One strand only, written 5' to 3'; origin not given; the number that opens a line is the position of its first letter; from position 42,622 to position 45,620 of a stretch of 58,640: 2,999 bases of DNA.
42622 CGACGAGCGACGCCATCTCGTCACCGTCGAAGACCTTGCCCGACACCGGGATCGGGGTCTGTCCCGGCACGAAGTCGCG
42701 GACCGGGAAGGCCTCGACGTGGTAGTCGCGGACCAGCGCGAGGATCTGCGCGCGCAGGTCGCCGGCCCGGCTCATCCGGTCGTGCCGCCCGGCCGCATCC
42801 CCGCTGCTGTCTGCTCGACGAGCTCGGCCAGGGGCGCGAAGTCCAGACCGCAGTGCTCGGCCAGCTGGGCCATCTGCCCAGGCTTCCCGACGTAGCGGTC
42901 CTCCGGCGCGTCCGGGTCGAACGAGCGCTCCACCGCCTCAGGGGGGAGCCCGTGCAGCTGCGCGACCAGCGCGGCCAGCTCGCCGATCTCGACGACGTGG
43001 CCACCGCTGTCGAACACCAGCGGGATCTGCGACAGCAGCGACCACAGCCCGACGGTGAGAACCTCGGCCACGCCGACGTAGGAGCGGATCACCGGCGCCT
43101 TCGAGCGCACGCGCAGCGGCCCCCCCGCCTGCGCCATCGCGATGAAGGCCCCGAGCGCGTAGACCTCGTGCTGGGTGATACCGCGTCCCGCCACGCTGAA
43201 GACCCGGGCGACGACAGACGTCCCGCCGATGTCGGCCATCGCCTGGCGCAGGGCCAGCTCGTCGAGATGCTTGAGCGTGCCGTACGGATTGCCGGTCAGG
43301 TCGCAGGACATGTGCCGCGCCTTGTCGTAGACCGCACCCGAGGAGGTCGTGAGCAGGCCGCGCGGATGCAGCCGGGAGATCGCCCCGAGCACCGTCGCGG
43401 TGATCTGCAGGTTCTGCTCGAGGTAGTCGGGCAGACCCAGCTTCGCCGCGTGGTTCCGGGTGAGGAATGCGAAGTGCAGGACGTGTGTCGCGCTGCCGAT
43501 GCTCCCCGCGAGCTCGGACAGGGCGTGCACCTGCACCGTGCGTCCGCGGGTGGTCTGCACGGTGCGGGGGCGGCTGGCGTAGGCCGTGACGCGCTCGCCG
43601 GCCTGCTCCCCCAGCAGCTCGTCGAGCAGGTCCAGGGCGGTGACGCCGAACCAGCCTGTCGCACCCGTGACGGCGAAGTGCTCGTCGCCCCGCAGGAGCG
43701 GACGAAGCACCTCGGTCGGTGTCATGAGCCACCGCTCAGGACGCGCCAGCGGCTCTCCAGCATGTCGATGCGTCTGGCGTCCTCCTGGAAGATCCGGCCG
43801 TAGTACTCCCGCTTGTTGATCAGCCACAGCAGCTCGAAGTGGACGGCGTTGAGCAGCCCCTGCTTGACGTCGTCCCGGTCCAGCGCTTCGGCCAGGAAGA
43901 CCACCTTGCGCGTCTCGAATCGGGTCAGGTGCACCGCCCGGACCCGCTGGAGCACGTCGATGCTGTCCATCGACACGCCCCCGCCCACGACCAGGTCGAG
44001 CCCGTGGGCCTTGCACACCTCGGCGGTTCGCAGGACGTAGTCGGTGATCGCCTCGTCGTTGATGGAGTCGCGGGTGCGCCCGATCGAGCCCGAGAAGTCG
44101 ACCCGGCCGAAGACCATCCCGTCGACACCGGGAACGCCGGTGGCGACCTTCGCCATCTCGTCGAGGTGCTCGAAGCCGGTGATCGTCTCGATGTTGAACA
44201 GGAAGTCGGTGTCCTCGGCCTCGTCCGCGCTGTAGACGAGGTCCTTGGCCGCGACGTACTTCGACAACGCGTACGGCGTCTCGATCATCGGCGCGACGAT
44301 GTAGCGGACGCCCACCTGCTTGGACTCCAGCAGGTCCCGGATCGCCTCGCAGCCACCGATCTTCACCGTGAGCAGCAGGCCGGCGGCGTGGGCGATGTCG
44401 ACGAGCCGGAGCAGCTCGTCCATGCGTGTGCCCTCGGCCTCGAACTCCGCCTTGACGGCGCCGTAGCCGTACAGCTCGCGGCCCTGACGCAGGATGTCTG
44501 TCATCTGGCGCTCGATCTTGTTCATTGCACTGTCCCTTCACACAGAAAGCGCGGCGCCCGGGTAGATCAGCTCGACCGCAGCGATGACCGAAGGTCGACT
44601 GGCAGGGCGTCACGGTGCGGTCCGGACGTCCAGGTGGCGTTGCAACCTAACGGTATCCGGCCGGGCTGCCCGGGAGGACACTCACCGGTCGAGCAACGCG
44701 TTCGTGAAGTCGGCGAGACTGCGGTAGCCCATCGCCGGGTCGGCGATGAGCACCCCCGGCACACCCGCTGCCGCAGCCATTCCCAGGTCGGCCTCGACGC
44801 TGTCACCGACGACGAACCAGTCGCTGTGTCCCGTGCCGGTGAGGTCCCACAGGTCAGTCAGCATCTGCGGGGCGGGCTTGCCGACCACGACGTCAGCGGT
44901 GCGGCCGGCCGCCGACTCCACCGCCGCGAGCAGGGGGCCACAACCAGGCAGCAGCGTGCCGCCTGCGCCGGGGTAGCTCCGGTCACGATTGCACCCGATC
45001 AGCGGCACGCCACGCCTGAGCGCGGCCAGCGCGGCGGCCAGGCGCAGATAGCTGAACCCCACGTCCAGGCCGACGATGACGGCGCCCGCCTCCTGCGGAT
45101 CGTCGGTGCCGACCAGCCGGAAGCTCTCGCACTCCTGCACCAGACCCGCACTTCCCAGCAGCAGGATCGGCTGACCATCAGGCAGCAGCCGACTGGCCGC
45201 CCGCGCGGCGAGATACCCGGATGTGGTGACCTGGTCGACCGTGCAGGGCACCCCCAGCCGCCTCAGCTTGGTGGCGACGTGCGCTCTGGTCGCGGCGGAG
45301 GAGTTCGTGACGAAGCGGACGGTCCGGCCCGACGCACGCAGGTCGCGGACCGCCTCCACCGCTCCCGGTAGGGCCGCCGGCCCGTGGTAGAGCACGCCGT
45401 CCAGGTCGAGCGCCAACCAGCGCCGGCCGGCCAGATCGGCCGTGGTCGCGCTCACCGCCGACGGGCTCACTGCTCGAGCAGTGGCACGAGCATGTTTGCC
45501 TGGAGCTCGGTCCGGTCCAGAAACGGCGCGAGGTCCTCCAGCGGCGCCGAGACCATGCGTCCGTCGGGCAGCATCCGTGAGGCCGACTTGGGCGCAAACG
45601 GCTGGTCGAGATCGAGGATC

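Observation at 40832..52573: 12-gene operon for a CDP-activated, probably C-branched 3,6-dideoxyhexose (yersiniose-like) with extra tailoring enzymes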

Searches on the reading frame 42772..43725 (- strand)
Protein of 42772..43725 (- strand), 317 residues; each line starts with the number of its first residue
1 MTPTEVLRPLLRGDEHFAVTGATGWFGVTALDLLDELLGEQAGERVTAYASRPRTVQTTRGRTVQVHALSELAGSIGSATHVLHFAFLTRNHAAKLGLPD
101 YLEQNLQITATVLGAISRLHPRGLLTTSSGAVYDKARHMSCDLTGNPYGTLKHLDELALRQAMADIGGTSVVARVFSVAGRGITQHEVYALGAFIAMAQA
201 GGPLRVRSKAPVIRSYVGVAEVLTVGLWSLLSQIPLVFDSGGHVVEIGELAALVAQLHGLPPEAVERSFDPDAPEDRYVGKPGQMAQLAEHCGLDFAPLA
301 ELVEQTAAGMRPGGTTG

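Call 6: search_protein_families(library=pfam, proteins=[window:42772-43725:-], max_evalue=0.01)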
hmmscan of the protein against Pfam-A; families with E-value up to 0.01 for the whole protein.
window:42772-43725:- (317 aa): 1 family
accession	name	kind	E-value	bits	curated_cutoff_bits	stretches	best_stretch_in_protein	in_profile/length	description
PF01370.27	Epimerase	-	3.9e-14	53.1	20.9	1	19-226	3-221/240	NAD dependent epimerase/dehydratase family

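Call 7: search_protein_families(library=ncbifam, proteins=[window:42772-43725:-], max_evalue=0.01)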
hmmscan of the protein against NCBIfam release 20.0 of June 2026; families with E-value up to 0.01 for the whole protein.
window:42772-43725:- (317 aa): 1 family
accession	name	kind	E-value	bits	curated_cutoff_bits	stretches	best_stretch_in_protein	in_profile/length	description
TIGR01179.1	galE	equivalog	0.00076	18.4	262.3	1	81-181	73-179/332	UDP-glucose 4-epimerase GalE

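Call 76: search_solved_structures(query=window:42772-43725:-, max_evalue=0.001)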
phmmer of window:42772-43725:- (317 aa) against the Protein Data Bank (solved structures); distinct sequences matched with E-value up to 0.001: 0.

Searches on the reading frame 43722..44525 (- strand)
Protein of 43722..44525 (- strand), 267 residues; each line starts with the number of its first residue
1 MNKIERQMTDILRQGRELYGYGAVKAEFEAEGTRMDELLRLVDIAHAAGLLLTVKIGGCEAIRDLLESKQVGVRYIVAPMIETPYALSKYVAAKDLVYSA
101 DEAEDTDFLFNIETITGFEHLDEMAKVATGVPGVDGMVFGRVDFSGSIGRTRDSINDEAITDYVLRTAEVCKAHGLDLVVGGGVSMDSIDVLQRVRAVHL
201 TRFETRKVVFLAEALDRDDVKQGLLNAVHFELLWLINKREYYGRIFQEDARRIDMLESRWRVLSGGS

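Call 6: search_protein_families(library=pfam, proteins=[window:43722-44525:-], max_evalue=0.01)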
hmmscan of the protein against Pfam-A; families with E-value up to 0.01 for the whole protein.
window:43722-44525:- (267 aa): 1 family
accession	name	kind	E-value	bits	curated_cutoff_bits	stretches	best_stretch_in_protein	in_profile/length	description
PF03328.21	HpcH_HpaI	-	1.7e-08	34.4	25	1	61-179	73-191/221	HpcH/HpaI aldolase/citrate lyase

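Call 7: search_protein_families(library=ncbifam, proteins=[window:43722-44525:-], max_evalue=0.01)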
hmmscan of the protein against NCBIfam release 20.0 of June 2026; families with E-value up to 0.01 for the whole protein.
window:43722-44525:- (267 aa): 2 families
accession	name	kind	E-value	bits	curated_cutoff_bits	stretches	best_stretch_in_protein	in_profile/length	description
TIGR02311.1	HpaI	equivalog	4.5e-05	23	368.8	1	93-175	129-208/249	4-hydroxy-2-oxoheptanedioate aldolase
NF007521.0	PRK10128.1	equivalog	0.0072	15.9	441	0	98-173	138-212/267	2-keto-3-deoxy-L-rhamnonate aldolase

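Call 24: find_related_loci(query=A1, collection=genome_contigs, flank=10000)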
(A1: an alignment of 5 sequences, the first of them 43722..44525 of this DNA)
Query A1 (267 aa) in genome_contigs; peptide patterns used: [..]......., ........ (x = any residue, [..] = any of these).
600 stretches matched a pattern (row limit reached: there are more); 452 encode a relative of the query (tblastn E <= 1e-3); the best 80 are kept; 80 distinct loci.
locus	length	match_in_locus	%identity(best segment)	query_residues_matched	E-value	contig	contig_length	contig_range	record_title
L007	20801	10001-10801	85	1-267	3e-154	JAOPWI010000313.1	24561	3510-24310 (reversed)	MAG: Frankiales bacterium isolate RYN_170 scaffold_2605127, whole genome shotgun sequence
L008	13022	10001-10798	76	1-266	3e-139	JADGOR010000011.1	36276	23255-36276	MAG: Cellulomonas sp. isolate Chersky.2_14 contig-100_44, whole genome shotgun sequence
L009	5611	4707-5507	76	1-267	9e-139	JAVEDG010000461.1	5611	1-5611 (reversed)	MAG: Actinomycetota bacterium isolate BP_171 scaffold_3271233, whole genome shotgun sequence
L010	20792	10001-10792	72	1-264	4e-127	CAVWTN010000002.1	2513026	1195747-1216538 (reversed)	MAG: Candidatus Eremiobacteraeota bacterium isolate MFD01689.bin.1.76 genome assembly, contig: contig_21900, whole genom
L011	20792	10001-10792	70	1-264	3e-126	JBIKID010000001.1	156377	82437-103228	MAG: Ilumatobacteraceae bacterium isolate ME2014-05-29_3300042867_group5_bin164 Rohwer_bin93_scaffold_17_c1, whole genom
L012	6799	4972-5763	70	1-264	6e-124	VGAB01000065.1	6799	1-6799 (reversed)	MAG: Actinomycetota bacterium isolate M_surface_7_m2_239 M_surface_7_m2_239_Ga0194118_10013497, whole genome shotgun seq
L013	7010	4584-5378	70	2-267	5e-121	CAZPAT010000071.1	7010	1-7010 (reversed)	MAG TPA_asm: uncultured Bifidobacterium sp. isolate SRP134809_co1_458 genome assembly, contig: NODE_21792_length_7010_co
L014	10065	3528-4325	69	1-267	3e-120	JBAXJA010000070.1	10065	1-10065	MAG: Thermoleophilia bacterium isolate ELA363 MAG363_70, whole genome shotgun sequence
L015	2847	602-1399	69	1-267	2e-124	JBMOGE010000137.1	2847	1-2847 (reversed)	MAG: Miltoncostaeaceae bacterium isolate Deming_bin.289 contig143453, whole genome shotgun sequence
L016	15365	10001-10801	67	1-267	2e-119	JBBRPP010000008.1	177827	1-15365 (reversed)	MAG: Acidimicrobiales bacterium isolate La1_metabat2.448 LA1C_B2.448_k141_2866745L_177827_cov_30.9980, whole genome shot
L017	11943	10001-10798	70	1-266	3e-119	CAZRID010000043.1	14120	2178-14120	MAG TPA_asm: uncultured Acidimicrobiaceae bacterium isolate SRP136066_co1_206 genome assembly, contig: NODE_4967_length_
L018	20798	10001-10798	70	1-264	2e-119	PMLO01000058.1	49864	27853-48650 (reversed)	MAG: Propionibacteriaceae bacterium isolate fen_668 73.20120600_E1D.105_contig_140, whole genome shotgun sequence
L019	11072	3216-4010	69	2-267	3e-119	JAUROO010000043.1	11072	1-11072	MAG: Miltoncostaeales bacterium isolate SFB_Poly_Co_75 k141_1188752, whole genome shotgun sequence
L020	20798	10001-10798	66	1-267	3e-117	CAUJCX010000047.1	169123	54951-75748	MAG: Actinomycetota bacterium isolate KLAP93 genome assembly, contig: KLAP93_1057170, whole genome shotgun sequence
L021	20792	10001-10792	67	1-264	1e-115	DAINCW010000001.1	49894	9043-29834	MAG TPA_asm: Solirubrobacteraceae bacterium isolate CTOTU41352 NODE_253_length_49894_cov_4.103694, whole genome shotgun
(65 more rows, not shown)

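Call 25: search_solved_structures(query=window:43722-44525:-, max_evalue=1)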
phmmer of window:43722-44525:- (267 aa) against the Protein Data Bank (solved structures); distinct sequences matched with E-value up to 1: 5.
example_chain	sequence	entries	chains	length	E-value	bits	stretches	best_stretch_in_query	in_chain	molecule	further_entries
7et8_A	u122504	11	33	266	0.019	17.5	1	93-175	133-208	4-hydroxy-2-oxoheptanedioate aldolase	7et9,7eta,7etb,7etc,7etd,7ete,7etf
7v8t_A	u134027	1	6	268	0.26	13.9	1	93-174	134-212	2,4-dihydroxyhept-2-ene-1,7-dioic acid aldolase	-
3qll_A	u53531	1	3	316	0.45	13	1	58-151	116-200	Citrate lyase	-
2vws_A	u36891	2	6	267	0.47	13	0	103-155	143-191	YFAU, 2-KETO-3-DEOXY SUGAR ALDOLASE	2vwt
4l9y_A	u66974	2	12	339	1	11.9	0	85-164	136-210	Malyl-CoA lyase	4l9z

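Call 52: search_solved_structures(query=A1, max_evalue=1, show_alignments=2)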
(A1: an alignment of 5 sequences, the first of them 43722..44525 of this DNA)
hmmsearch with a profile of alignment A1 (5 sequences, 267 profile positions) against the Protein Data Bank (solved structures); distinct sequences matched with E-value up to 1: 8.
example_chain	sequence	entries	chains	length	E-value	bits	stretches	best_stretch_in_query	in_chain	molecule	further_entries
2vws_A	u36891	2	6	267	0.0062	19.1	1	106-154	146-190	YFAU, 2-KETO-3-DEOXY SUGAR ALDOLASE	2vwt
7et8_A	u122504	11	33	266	0.054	16.1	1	102-175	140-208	4-hydroxy-2-oxoheptanedioate aldolase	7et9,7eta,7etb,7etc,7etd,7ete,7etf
4l9y_A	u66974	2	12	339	0.12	14.9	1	63-164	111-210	Malyl-CoA lyase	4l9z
7v8t_A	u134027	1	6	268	0.48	12.9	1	107-151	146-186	2,4-dihydroxyhept-2-ene-1,7-dioic acid aldolase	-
4tv5_A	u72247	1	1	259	0.86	12.1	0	115-178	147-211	2-dehydro-3-deoxyglucarate aldolase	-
4b5s_A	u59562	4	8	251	0.9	12.1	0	107-153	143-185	4-HYDROXY-2-OXO-HEPTANE-1,7-DIOATE ALDOLASE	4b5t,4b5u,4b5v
4b5w_A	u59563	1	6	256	0.91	12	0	107-153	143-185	4-HYDROXY-2-OXO-HEPTANE-1,7-DIOATE ALDOLASE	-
4b5x_A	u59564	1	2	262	0.95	12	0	107-153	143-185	4-HYDROXY-2-OXO-HEPTANE-1,7-DIOATE ALDOLASE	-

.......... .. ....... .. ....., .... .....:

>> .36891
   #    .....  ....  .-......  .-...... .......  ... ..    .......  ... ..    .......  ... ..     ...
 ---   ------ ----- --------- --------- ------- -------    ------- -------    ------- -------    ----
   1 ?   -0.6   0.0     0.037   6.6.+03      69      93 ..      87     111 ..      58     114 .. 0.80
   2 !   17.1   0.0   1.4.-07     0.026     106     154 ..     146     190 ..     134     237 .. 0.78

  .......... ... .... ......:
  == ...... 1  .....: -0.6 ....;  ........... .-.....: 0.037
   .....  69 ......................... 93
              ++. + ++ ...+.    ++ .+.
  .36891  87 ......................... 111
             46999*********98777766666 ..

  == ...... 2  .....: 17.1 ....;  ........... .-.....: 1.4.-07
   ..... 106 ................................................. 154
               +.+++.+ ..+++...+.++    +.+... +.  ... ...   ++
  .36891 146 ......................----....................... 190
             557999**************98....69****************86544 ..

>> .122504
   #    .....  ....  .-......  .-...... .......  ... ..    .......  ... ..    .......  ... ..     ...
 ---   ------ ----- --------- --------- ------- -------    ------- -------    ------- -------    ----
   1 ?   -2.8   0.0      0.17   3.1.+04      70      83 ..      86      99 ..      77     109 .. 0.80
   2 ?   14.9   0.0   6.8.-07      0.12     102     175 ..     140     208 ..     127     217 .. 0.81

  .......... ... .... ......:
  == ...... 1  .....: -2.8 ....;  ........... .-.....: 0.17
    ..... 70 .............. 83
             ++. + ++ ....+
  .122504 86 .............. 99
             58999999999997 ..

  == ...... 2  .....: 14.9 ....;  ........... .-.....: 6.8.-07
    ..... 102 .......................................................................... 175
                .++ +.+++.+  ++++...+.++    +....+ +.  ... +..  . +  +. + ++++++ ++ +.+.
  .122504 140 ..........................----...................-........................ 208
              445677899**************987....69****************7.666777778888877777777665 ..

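Call 62: predict_structure(alignment_id=A2)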
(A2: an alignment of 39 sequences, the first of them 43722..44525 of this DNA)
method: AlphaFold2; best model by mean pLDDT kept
length: 267 residues; sequences in the alignment: 39
mean_pLDDT: 92.9   pTM: 0.90
mean pLDDT of the five models: 92.9, 92.4, 92.0, 91.1, 90.9
residues with pLDDT >= 90: 217; 70-90: 45; 50-70: 3; < 50: 2
segments of 3 or more residues with pLDDT < 50: none
pLDDT, mean of each block of 10 residues (from residue 1): 94 97 92 87 96 89 91 94 96 95 96 97 98 97 96 94 98 99 94 98 97 95 95 91 77 84 61
secondary structure, 60 per line:
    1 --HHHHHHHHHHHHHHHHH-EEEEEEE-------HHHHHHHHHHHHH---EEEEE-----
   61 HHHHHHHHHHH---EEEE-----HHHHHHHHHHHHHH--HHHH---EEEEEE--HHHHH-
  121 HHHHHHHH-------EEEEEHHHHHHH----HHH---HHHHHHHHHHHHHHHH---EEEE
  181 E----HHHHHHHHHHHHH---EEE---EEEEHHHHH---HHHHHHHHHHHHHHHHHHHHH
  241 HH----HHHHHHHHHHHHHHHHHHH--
elements in order: H3-19 E21-27 H35-47 E51-55 H61-71 E75-78 H84-97 H100-103 E107-112 H115-119 H121-128 E136-140 H141-147 H158-173 E177-181 H186-198 E202-204 E208-211 H212-216 H220-242 H247-265

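Call 65: fold_search(model_id=the predicted structure, library=pdb)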
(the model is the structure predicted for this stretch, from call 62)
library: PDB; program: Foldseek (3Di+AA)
matches with E <= 10: 1767; with E <= 0.001: 273
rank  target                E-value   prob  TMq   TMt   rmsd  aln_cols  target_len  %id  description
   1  4tv6                  9.1e-09  1.00  0.57  0.66   3.7       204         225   20  Crystal Structure of Citrate Synthase Variant SbnG E151Q (released 2014-10-29)
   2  5vxc                  6.8e-08  1.00  0.58  0.52  16.7       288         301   15  Crystal Structure Analysis of human CLYBL in complex with free CoASH (released 2017-11-01)
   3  7et9_A                7.2e-08  1.00  0.58  0.61   7.1       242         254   14  Crystal structure of AbHpaI-Zn-pyruvate complex, Class II aldolase, HpaI from Acinetobacter baumannii (released 2021-11-03)
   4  5vxo_A                9.1e-08  1.00  0.58  0.53  17.1       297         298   14  Crystal Structure Analysis of human CLYBL in complex with propionyl-CoA (released 2017-11-01)
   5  3qz6                  1.3e-07  1.00  0.59  0.61   3.4       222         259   15  The crystal structure of HpcH/HpaI aldolase from Desulfitobacterium hafniense DCB-2 (released 2011-03-16)
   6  6tth_A                1.6e-07  1.00  0.59  0.40  14.4       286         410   12  PKM2 in complex with L-threonine (released 2020-01-15)
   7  4b5w_C                1.7e-07  1.00  0.58  0.61   4.3       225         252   12  Crystal structures of divalent metal dependent pyruvate aldolase R70A mutant, HpaI, in complex with pyruvate (released 2012-08-29)
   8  5sdt_H                1.8e-07  1.00  0.60  0.39  14.1       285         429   13  Structure of liver pyruvate kinase in complex with anthraquinone derivative 15 (released 2022-03-16)
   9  4b5w_F                2.2e-07  1.00  0.59  0.61   4.1       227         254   12  Crystal structures of divalent metal dependent pyruvate aldolase R70A mutant, HpaI, in complex with pyruvate (released 2012-08-29)
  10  7et8_A                2.5e-07  1.00  0.59  0.62   6.6       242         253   14  Crystal structure of thermostable AbHpaI, a class II metal dependent pyruvate aldolase, HpaI from Acinetobacter bauman (released 2021-11-03)
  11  5sc8_D                2.6e-07  1.00  0.59  0.39  14.1       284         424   13  Structure of liver pyruvate kinase in complex with anthraquinone derivative 17 (released 2022-03-16)
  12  4b5w_A                2.9e-07  1.00  0.59  0.61   3.8       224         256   13  Crystal structures of divalent metal dependent pyruvate aldolase R70A mutant, HpaI, in complex with pyruvate (released 2012-08-29)
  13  4qg9_D                2.9e-07  1.00  0.58  0.40  12.8       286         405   12  crystal structure of PKM2-R399E mutant (released 2015-02-25)
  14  2v5k_A                3.1e-07  1.00  0.57  0.59   4.2       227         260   13  Class II aldolase HpcH - magnesium - oxamate complex (released 2007-10-02)
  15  6gg3_I                3.5e-07  1.00  0.60  0.39  17.7       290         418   13  Crystal structure of M2 PYK in complex with Alanine. (released 2019-09-04)
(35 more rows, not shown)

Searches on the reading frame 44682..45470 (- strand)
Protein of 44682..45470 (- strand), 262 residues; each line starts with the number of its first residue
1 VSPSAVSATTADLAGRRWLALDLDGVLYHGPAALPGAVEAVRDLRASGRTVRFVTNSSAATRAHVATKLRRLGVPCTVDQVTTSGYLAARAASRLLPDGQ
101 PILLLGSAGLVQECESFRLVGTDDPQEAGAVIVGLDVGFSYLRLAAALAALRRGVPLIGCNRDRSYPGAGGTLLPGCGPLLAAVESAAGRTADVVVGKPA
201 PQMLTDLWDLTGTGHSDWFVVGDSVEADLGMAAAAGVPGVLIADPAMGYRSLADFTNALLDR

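Call 6: search_protein_families(library=pfam, proteins=[window:44682-45470:-], max_evalue=0.01)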
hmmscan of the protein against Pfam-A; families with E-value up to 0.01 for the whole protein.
window:44682-45470:- (262 aa): 4 families
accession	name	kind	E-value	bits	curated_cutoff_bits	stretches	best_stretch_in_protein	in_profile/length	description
PF13344.12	Hydrolase_6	-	1.2e-23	83.5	27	1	20-116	2-97/101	Haloacid dehalogenase-like hydrolase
PF00702.32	Hydrolase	-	7.7e-13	49.7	26.4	1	19-236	4-191/191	haloacid dehalogenase-like hydrolase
PF13242.12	Hydrolase_like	-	3.6e-07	30.5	22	1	196-243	2-49/75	HAD-hyrolase-like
PF13419.12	HAD_2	-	0.0023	18.5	23.8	0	193-238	130-174/178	Haloacid dehalogenase-like hydrolase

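Call 7: search_protein_families(library=ncbifam, proteins=[window:44682-45470:-], max_evalue=0.01)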
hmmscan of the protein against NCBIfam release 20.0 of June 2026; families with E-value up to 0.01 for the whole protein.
window:44682-45470:- (262 aa): 17 families
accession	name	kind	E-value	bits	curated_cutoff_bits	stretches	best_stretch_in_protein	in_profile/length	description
TIGR01452.1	PGP_euk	subfamily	8.7e-34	117.2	201.95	1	21-242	7-246/279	phosphoglycolate/pyridoxal phosphate family phosphatase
TIGR01460.1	HAD-SF-IIA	subfamily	7.1e-32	111.1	100.15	1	20-242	2-243/246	HAD-IIA family hydrolase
TIGR01457.1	HAD-SF-IIA-hyp2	hypoth_equivalog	1e-30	107.1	247.65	1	21-243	6-223/249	TIGR01457 family HAD-type hydrolase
NF053752.1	TK1734_fam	exception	2.9e-30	105.4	475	1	20-242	4-228/260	2-phosphoglycolate phosphatase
TIGR01458.1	HAD-SF-IIA-hyp3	hypoth_equivalog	4.3e-24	85.2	175.95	1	20-242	5-223/257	TIGR01458 family HAD-type hydrolase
TIGR01459.1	HAD-SF-IIA-hyp4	hypoth_equivalog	3.1e-17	62.8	103.75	1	21-242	13-240/242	TIGR01459 family HAD-type hydrolase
NF007762.0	PRK10444.1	equivalog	2.9e-15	56.5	368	1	21-243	8-221/250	HAD-IIA family hydrolase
TIGR01662.1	HAD-SF-IIIA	subfamily_domain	3.8e-07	30.3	44.6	0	19-79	3-81/141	HAD-IIIA family hydrolase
NF053830.1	RUBPPhHalo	equivalog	7.8e-06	25.7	330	0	197-244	158-205/234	ribulose-1,5-bisphosphate 5-phosphatase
TIGR03351.1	PhnX-like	hypoth_equivalog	1.1e-05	25.5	218.9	0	29-87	84-141/220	phosphonatase-like hydrolase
TIGR02253.1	CTE7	subfamily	2e-05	24.5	169.75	0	33-87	95-146/221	TIGR02253 family HAD-type hydrolase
TIGR01656.1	Histidinol-ppas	subfamily_domain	0.00014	21.8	84.15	0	197-241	101-145/149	histidinol-phosphate phosphatase domain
NF006506.0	PRK08942.1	equivalog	0.00019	21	178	0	33-64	30-61/182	D-glycero-beta-D-manno-heptose 1,7-bisphosphate 7-phosphatase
TIGR01449.2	PGP_bact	equivalog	0.00023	20.8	180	0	192-250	135-189/213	phosphoglycolate phosphatase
TIGR01456.1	CECR5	hypoth_equivalog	0.00064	18.7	139.25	1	19-84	3-73/321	TIGR01456 family HAD-type hydrolase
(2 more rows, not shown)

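Call 27: search_solved_structures(query=window:44682-45470:-, max_evalue=0.00001)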
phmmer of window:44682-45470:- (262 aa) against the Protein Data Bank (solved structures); distinct sequences matched with E-value up to 0.00001: 30.
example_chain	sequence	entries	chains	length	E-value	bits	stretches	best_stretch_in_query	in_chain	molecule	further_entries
3qgm_A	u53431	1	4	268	1.3e-30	109.9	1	15-243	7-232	p-nitrophenyl phosphatase (Pho2)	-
4jdp_A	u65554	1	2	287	2e-30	109.2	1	16-243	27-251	p-nitrophenyl phosphatase (Pho2)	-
4bx2_A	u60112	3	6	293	2.2e-28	102.5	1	12-242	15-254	PYRIDOXAL PHOSPHATE PHOSPHATASE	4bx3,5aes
8qfw_A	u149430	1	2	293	4.4e-28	101.5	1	12-242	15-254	Chronophin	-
1zjj_A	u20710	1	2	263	7.1e-28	100.9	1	20-248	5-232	hypothetical protein PH1952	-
4bx0_A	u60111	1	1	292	5e-27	98.1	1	12-242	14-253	PYRIDOXAL PHOSPHATE PHOSPHATASE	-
5gyn_A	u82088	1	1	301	7.6e-27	97.5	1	9-241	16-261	Pyridoxal phosphate phosphatase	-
2cfr_A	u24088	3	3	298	1.8e-26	96.2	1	9-241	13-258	PYRIDOXAL PHOSPHATE PHOSPHATASE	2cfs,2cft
8s8a_A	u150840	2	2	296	1.9e-26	96.2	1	9-241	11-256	Chronophin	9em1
2oyc_A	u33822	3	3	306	2e-26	96.1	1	9-241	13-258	Pyridoxal phosphate phosphatase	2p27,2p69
4bkm_A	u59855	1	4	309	2.2e-25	92.7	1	12-242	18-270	PYRIDOXAL PHOSPHATE PHOSPHATASE, PHOSPHOGLYCOLATE PHOSPHATASE, PYRIDOXAL PHOSPHATE PHOSPHA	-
7po7_A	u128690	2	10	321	3e-25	92.3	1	18-241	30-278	Glycerol-3-phosphate phosphatase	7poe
3pdw_A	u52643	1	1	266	3.3e-25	92.1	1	19-242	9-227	Uncharacterized hydrolase yutF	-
1pw5_A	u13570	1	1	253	6.4e-25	91.2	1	20-243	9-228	nagD protein, putative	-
1vjr_A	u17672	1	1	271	7.8e-25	90.9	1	20-243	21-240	4-nitrophenylphosphatase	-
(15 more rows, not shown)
